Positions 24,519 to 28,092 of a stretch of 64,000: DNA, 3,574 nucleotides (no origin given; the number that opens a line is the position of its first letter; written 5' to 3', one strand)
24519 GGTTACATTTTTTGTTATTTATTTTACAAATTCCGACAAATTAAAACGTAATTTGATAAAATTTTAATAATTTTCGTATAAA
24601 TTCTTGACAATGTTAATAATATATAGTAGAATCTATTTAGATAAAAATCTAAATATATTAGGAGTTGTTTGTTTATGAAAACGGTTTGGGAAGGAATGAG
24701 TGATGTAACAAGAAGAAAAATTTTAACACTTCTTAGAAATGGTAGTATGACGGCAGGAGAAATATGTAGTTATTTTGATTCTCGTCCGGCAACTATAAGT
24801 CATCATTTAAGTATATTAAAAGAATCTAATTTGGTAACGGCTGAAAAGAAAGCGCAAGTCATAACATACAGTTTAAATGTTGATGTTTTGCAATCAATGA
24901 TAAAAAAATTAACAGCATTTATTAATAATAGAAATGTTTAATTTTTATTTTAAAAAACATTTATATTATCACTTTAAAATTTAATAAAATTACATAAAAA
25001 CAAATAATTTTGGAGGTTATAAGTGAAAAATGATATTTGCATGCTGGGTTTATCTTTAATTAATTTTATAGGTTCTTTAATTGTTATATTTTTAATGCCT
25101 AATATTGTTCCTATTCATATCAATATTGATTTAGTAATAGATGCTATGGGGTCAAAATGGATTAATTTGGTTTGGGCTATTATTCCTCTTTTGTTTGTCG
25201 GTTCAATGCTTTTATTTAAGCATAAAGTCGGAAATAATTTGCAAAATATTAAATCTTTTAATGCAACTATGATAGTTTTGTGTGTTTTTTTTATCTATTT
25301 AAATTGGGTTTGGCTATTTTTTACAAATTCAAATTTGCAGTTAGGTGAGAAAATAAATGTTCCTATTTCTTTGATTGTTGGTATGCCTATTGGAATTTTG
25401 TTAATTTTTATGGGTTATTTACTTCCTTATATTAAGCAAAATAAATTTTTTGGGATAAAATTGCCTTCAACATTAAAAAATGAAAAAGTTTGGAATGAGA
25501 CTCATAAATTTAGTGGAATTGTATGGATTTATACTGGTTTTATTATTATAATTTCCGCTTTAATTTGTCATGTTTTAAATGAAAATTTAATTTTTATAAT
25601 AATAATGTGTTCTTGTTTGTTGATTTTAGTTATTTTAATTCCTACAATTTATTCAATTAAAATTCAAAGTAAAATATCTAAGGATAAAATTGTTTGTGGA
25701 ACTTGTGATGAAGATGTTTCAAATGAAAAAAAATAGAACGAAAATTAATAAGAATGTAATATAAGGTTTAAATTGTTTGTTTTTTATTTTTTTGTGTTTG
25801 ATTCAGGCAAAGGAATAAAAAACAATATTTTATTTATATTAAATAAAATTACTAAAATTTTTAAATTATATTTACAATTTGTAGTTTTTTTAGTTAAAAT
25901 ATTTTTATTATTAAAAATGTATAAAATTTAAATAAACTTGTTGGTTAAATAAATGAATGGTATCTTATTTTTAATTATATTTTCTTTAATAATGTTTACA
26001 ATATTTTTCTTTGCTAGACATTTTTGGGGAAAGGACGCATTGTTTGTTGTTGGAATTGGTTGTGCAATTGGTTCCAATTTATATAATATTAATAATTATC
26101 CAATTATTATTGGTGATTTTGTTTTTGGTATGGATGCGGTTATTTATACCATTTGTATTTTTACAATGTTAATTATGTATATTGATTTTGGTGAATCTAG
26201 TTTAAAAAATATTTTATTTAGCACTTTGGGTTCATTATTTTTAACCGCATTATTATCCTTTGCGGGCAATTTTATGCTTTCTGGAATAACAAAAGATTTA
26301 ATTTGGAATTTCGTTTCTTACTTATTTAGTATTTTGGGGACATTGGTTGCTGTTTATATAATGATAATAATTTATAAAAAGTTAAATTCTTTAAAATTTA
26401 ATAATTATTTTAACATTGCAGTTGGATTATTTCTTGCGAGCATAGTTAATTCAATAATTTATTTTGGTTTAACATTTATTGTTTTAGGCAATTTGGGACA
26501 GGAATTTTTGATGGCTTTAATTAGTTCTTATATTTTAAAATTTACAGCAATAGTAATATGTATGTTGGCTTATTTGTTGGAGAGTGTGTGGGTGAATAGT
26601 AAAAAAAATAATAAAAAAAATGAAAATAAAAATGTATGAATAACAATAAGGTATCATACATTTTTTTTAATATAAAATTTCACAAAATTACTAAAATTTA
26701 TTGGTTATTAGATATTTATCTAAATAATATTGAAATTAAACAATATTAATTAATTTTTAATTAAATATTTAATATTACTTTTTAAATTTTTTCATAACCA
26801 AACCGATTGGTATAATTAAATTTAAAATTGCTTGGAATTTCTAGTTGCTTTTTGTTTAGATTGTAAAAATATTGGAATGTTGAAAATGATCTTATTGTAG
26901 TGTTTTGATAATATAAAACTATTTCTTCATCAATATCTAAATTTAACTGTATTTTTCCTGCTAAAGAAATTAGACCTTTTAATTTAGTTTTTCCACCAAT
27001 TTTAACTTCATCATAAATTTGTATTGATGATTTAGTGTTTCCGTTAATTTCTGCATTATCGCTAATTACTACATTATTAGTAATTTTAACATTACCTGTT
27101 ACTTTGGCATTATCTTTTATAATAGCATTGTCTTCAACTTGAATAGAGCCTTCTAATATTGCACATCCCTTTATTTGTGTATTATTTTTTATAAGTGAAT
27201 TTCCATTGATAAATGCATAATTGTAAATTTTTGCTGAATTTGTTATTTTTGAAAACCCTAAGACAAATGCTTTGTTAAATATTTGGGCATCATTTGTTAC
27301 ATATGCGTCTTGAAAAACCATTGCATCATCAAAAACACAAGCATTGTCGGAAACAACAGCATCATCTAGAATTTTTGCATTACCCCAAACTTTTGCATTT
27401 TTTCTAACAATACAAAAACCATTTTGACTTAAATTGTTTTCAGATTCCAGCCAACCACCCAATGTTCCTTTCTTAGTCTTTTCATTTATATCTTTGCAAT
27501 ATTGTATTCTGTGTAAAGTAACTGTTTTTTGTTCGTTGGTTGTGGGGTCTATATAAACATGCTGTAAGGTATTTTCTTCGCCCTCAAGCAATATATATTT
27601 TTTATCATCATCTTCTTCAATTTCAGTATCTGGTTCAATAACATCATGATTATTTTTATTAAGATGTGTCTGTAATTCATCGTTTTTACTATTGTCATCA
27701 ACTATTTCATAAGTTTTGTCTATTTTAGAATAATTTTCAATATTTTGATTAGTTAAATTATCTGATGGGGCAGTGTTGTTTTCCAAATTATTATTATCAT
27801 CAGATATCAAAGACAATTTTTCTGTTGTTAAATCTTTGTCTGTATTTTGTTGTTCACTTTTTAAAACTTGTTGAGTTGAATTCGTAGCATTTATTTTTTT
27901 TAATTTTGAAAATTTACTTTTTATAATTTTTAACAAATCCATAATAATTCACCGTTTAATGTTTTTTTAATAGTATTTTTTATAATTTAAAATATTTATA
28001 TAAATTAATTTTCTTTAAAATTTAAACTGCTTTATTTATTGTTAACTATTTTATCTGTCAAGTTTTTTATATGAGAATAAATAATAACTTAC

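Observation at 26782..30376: Tandem triplication of YdcK-like left-handed beta-helix proteins of unknown function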

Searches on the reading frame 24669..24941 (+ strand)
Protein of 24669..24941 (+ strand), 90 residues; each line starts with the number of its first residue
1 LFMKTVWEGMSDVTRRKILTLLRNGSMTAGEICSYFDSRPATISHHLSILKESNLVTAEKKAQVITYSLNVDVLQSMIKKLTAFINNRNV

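Call 22: search_protein_families(library=pfam, proteins=[window:24669-24941:+], max_evalue=0.001)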
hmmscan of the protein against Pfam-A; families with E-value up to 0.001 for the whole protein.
window:24669-24941:+ (90 aa): 3 families
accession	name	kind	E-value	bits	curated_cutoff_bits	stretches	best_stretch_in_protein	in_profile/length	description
PF01022.26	HTH_5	-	2.9e-15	56.3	22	1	12-57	1-46/47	Bacterial regulatory protein, arsR family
PF12840.13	HTH_20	-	7.7e-11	42.2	27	1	11-57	2-49/51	Helix-turn-helix domain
PF21476.4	PF0610-like_N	-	1.7e-05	25.4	33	1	14-48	2-36/50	PF0610-like, N-terminal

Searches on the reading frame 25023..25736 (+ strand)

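Call 22: search_protein_families(library=pfam, proteins=[window:25023-25736:+], max_evalue=0.001)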
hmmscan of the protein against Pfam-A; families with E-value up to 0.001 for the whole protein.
window:25023-25736:+ (237 aa): 2 families
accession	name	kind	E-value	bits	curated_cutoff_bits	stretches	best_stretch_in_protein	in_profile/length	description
PF13630.11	SdpI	-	1.1e-18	67.5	28.2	1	137-207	2-70/71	SdpI/YfhL protein family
PF07853.16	DUF1648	-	1.2e-05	25.2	28.7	1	10-51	2-43/49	Domain of unknown function (DUF1648)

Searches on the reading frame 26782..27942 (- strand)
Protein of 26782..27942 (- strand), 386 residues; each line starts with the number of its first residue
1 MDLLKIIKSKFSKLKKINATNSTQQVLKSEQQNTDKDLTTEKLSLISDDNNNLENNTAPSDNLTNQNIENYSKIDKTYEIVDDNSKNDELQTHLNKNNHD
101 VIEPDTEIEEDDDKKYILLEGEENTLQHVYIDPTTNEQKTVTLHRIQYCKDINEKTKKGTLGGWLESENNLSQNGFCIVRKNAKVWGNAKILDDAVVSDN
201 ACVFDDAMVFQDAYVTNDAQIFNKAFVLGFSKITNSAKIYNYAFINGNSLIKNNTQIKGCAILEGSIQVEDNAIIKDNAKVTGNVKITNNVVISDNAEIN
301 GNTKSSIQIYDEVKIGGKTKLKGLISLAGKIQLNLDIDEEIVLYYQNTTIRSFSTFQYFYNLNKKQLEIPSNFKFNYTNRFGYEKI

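Call 3: search_protein_families(library=pfam, proteins=[window:26782-27942:-], max_evalue=1)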
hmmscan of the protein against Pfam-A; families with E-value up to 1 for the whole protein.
window:26782-27942:- (386 aa): 5 families
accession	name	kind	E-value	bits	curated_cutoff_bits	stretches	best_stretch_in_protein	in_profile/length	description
PF00132.30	Hexapep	-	6.5e-11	41.9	27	3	267-301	2-36/36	Bacterial transferase hexapeptide (six repeats)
PF25084.1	LbH_EIF2B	-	2.5e-06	27.9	54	3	214-303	11-103/105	EIF2B subunit epsilon LbH domain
PF04519.19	Bactofilin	-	3.1e-06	27.8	27.9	1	243-326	7-81/98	Polymer-forming cytoskeletal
PF10833.13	DUF2572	-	0.046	13.8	23.8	1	297-355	149-203/219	Protein of unknown function (DUF2572)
PF24894.1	Hexapep_GlmU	-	0.071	13.7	23.3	0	248-305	34-89/104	GlmU-like, C-terminal hexapeptide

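Call 4: search_protein_families(library=ncbifam, proteins=[window:26782-27942:-], max_evalue=1)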
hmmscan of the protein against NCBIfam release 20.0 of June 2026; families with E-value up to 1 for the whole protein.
window:26782-27942:- (386 aa): 24 families
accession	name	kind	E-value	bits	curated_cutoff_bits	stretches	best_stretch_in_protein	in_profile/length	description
NF040481.1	YdcK_fam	equivalog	6.6e-24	84.4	350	2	134-236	17-118/326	YdcK family protein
NF002060.0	PRK00892.1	subfamily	1.5e-10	40.7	207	2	268-333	103-170/345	UDP-3-O-(3-hydroxymyristoyl)glucosamine N-acyltransferase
TIGR03570.1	NeuD_NnaD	subfamily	3.8e-09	36.4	160.8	1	206-304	93-191/202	NeuD/PglB/VioB family sugar acetyltransferase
NF003657.0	PRK05289.1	equivalog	4.1e-09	35.9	226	2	268-355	5-95/264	acyl-ACP--UDP-N-acetylglucosamine O-acyltransferase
TIGR03992.1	Arch_glmU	subfamily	6.6e-09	35.1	292.1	2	254-325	236-303/393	bifunctional sugar-1-phosphate nucleotidylyltransferase/acetyltransferase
TIGR01853.1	lipid_A_lpxD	equivalog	1e-08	34.5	242.5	2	269-333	95-161/325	UDP-3-O-(3-hydroxymyristoyl)glucosamine N-acyltransferase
TIGR01852.1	lipid_A_lpxA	equivalog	2.2e-08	33.7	231.05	2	175-319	21-150/254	acyl-ACP--UDP-N-acetylglucosamine O-acyltransferase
NF050158.1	CarbAnhydGPos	equivalog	7.4e-07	29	250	2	245-322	6-86/172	gamma carbonic anhydrase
NF040510.1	avirulen_svx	equivalog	1.5e-06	27.2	625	2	209-303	470-560/601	Svx/AvrXca family virulence/avirulence protein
NF052502.1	man1P_GTase_Rv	exception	1.6e-06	27.2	440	2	233-315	249-342/352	mannose-1-phosphate guanylyltransferase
TIGR02287.1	PaaY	equivalog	3.4e-05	23.6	319.6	2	243-302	64-122/192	phenylacetic acid degradation protein PaaY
NF040597.1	carb_anhyd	equivalog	0.00021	20.9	380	1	260-317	54-111/248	carbonic anhydrase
TIGR01172.1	cysE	equivalog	0.0012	18.9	210.65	1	268-297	115-144/162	serine O-acetyltransferase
TIGR03991.1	alt_bact_glmU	hypoth_equivalog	0.0022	17.3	225.3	1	251-317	183-248/394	UDP-N-acetylglucosamine diphosphorylase/glucosamine-1-phosphate N-acetyltransferase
NF041173.1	Sug_nt_acttase_Thmprot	equivalog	0.0027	16.7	600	2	183-271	237-324/405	bifunctional sugar-1-phosphate nucleotidylyltransferase/acetyltransferase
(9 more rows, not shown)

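Call 10: search_protein_families(library=padloc, proteins=[window:26782-27942:-], max_evalue=1)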
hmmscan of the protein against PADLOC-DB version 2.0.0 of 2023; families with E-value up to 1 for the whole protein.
window:26782-27942:- (386 aa): 1 family
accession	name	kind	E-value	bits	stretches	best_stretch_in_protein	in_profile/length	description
PDLC01339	Csm3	-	0.46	9.5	1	46-159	72-161/163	"CAS-III-A,CAS-III-D; effector_G7"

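Call 11: search_protein_families(library=phrogs, proteins=[window:26782-27942:-], max_evalue=0.1)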
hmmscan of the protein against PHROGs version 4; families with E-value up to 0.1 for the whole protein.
window:26782-27942:- (386 aa): 7 families
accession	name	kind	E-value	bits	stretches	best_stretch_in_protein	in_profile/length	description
phrog_5070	-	unknown function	3.6e-47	161.2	2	134-304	11-180/182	-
phrog_7964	-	unknown function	7.5e-40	137.5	1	131-299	31-204/269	-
phrog_5353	-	unknown function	1.2e-14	55.5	2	169-320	19-166/256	-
phrog_20149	-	unknown function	3.3e-09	37.7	1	139-177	16-53/53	-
phrog_36281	-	unknown function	1.2e-05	25.9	1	164-303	123-262/290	-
phrog_20532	-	unknown function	0.00021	22.7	0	203-235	1-33/100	-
phrog_29997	-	unknown function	0.037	15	1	158-215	46-103/137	-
